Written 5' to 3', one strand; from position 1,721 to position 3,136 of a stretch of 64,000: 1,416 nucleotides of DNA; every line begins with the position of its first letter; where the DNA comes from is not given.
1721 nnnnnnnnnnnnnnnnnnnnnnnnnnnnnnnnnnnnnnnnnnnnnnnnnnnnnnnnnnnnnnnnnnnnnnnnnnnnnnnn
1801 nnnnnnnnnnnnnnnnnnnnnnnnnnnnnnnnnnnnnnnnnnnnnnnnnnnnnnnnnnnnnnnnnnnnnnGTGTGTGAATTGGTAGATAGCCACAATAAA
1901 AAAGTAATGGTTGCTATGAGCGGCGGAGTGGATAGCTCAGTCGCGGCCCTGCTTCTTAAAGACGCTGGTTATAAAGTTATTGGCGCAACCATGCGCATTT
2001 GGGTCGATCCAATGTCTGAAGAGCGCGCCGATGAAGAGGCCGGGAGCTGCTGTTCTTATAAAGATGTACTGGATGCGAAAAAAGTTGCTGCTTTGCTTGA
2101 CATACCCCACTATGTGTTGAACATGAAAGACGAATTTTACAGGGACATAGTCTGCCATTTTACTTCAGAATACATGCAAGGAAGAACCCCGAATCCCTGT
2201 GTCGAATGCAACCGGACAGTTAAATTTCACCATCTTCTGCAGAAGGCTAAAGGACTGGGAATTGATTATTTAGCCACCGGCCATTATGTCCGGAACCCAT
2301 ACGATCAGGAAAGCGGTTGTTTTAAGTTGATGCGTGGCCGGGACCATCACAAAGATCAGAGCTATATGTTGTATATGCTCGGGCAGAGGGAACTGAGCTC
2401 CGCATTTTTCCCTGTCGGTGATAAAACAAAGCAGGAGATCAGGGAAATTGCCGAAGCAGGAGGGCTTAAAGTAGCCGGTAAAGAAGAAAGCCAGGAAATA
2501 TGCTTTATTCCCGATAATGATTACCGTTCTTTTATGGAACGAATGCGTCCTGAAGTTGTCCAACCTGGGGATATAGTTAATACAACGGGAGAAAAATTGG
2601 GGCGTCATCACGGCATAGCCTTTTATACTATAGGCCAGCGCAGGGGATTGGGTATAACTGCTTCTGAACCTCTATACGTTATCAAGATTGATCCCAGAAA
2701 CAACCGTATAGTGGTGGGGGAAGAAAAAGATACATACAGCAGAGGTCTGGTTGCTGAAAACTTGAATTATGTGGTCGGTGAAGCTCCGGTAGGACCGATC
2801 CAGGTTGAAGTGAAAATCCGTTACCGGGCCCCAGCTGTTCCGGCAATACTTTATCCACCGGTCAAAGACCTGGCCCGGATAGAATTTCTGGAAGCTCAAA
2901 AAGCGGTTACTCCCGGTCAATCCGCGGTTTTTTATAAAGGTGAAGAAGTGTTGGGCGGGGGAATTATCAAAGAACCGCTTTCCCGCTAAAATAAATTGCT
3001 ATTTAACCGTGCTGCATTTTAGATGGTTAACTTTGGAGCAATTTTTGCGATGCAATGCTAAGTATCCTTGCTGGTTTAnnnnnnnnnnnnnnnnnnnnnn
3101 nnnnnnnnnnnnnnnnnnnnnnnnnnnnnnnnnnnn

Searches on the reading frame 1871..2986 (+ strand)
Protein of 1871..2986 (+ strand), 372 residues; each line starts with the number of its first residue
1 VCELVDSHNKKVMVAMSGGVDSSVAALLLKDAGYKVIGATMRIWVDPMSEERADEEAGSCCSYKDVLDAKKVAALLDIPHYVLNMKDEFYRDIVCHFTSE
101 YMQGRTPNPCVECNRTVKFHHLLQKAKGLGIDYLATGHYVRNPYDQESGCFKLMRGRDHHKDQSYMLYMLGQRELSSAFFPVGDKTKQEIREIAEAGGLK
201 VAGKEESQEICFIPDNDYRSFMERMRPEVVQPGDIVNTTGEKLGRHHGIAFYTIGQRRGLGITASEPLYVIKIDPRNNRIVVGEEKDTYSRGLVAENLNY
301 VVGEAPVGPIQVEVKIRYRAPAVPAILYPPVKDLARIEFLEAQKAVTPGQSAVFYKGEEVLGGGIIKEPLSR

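Call 28: search_protein_families(library=pfam, proteins=[window:1871-2986:+], max_evalue=0.001)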
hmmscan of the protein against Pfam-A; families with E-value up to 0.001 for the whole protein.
window:1871-2986:+ (372 aa): 5 families
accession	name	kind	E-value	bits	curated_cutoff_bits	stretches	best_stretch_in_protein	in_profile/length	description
PF03054.22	tRNA_Me_trans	-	4.5e-74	248.9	20.6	1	10-214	1-201/202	tRNA methyl transferase HUP domain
PF20259.3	tRNA_Me_trans_M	-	1e-20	73.5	27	1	221-284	3-66/66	tRNA methyl transferase PRC-barrel domain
PF20258.4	tRNA_Me_trans_C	-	3e-20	72.8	20.6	1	291-366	2-77/77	Aminomethyltransferase beta-barrel domain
PF01171.26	ATP_bind_3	-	0.00022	21.4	27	0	11-199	1-161/182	PP-loop family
PF00764.25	Arginosuc_synth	-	0.00062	20.3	27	0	11-71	1-63/162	Arginosuccinate synthase N-terminal HUP domain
